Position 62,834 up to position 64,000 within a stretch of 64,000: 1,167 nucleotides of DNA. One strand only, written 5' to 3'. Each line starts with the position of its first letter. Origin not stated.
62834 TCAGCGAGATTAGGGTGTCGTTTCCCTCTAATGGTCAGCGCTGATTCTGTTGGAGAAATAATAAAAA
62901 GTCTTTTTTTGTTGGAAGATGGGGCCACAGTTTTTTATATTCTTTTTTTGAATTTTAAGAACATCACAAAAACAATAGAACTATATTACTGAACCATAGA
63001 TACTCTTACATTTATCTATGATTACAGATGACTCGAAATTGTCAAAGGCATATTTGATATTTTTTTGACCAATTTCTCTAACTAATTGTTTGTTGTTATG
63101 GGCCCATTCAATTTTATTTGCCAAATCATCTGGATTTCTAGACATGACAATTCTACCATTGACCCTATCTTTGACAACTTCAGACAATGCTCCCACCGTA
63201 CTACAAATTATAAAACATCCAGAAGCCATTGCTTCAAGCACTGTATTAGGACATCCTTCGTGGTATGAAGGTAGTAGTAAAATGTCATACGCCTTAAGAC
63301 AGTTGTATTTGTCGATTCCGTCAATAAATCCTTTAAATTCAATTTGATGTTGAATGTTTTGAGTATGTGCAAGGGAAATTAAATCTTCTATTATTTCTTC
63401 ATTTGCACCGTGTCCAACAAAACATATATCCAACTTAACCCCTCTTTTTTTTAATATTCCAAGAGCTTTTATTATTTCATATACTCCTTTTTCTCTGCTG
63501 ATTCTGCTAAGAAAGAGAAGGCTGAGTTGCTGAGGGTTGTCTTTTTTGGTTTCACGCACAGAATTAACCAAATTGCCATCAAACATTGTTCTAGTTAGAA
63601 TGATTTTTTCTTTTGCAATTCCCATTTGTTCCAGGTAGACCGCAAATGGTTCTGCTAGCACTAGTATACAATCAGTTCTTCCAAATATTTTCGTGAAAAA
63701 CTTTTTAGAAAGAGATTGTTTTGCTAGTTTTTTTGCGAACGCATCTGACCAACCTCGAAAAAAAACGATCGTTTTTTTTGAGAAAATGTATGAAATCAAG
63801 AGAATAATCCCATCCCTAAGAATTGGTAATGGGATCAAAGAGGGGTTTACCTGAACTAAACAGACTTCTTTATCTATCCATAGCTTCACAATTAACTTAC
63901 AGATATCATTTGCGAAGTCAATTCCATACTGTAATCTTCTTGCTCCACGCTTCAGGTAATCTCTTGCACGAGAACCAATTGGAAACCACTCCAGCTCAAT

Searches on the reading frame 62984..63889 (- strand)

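Call 27: search_protein_families(library=pfam, proteins=[window:62984-63889:-], max_evalue=0.001)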
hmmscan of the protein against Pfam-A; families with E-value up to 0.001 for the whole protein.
window:62984-63889:- (302 aa): 4 families
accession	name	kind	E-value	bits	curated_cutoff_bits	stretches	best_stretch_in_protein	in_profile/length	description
PF00534.26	Glycos_transf_1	-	5.1e-32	111.2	26.4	1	117-278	11-170/172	Glycosyl transferases group 1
PF13692.12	Glyco_trans_1_4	-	1.2e-27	97.3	27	1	123-264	3-140/142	Glycosyl transferases group 1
PF20706.3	GT4-conflict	-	2.3e-06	27.3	26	1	113-272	187-357/385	Family 4 Glycosyltransferase in conflict systems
PF13524.12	Glyco_trans_1_2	-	4.7e-05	23.8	25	1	182-277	28-125/144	Glycosyl transferase-like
